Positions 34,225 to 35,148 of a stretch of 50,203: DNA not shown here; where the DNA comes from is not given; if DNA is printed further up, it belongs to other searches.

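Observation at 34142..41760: Defence-island-like accessory block with a gene combination I cannot assign to a named system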

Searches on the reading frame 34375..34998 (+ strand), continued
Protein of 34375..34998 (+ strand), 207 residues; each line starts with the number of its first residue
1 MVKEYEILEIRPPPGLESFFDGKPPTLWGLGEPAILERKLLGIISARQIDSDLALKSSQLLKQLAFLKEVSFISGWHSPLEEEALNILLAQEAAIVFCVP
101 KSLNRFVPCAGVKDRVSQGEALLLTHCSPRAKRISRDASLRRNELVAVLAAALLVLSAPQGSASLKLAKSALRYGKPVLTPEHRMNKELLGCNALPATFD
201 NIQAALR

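Call 91: search_solved_structures(query=L008:3147-6425:+, max_evalue=0.001)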
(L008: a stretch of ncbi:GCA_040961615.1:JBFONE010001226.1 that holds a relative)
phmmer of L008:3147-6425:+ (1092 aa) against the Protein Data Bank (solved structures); distinct sequences matched with E-value up to 0.001: 5.
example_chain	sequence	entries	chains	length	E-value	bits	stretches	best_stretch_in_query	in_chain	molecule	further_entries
7qw5_A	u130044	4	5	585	1.4e-07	32.9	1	382-429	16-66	Modification methylase BseCI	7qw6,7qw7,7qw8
7vru_A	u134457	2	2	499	0.0001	23.3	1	330-433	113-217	Site-specific DNA-methyltransferase (adenine-specific)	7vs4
3ufb_A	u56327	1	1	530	0.00011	23.3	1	361-469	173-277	Type I restriction-modification system methyltransferase subunit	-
7lni_A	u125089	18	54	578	0.00014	22.9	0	362-426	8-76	Site-specific DNA-methyltransferase (adenine-specific)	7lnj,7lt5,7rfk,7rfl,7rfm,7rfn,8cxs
8cxz_A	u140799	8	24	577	0.00015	22.8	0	362-426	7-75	Site-specific DNA-methyltransferase (adenine-specific)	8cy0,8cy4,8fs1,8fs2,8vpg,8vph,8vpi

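Call 94: find_encoding_contigs(protein=P0215, flank=10000, max_places=2)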
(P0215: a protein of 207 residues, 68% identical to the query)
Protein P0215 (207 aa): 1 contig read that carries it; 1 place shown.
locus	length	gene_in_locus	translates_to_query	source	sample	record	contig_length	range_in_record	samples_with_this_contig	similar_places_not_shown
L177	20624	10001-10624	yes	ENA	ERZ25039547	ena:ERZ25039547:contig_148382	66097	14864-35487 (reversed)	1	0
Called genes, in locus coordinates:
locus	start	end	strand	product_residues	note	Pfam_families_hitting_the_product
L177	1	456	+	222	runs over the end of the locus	-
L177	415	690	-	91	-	-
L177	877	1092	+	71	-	-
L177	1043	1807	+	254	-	PF09084:NMT1, PF13379:NMT1_2 (weak)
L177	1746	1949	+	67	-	-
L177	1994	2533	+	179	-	PF00903:Glyoxalase, PF13669:Glyoxalase_4 (weak)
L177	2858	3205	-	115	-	PF25109:HAD_PNKP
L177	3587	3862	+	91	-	-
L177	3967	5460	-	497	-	PF01435:Peptidase_M48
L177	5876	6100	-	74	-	-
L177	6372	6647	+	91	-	-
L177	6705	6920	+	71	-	-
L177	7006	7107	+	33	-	-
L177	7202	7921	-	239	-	PF06482:Endostatin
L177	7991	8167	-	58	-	-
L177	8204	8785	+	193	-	PF09084:NMT1, PF12974:Phosphonate-bd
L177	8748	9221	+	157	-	-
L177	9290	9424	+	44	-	-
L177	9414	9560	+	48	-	-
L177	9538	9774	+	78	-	-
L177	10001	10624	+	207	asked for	PF02481:DNA_processg_A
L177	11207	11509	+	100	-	PF05016:ParE_toxin, PF15781:ParE-like_toxin (weak)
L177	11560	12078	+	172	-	-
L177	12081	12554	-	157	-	PF12973:Cupin_7 (weak), PF07883:Cupin_2 (weak)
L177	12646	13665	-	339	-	PF00795:CN_hydrolase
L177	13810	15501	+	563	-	PF00486:Trans_reg_C, PF00561:Abhydrolase_1, PF00211:Guanylate_cyc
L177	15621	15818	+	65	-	-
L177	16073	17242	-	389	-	PF08100:Dimerisation, PF00891:Methyltransf_2, PF13489:Methyltransf_23 (weak), PF05175:MTS (weak), PF08241:Methyltransf_11, PF08242:Methyltransf_12, PF13649:Methyltransf_25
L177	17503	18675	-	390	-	PF02615:Ldh_2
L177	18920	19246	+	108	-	-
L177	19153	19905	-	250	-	PF13449:Phytase-like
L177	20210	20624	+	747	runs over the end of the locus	PF01315:Ald_Xan_dh_C, PF02738:MoCoBD_1, PF20256:MoCoBD_2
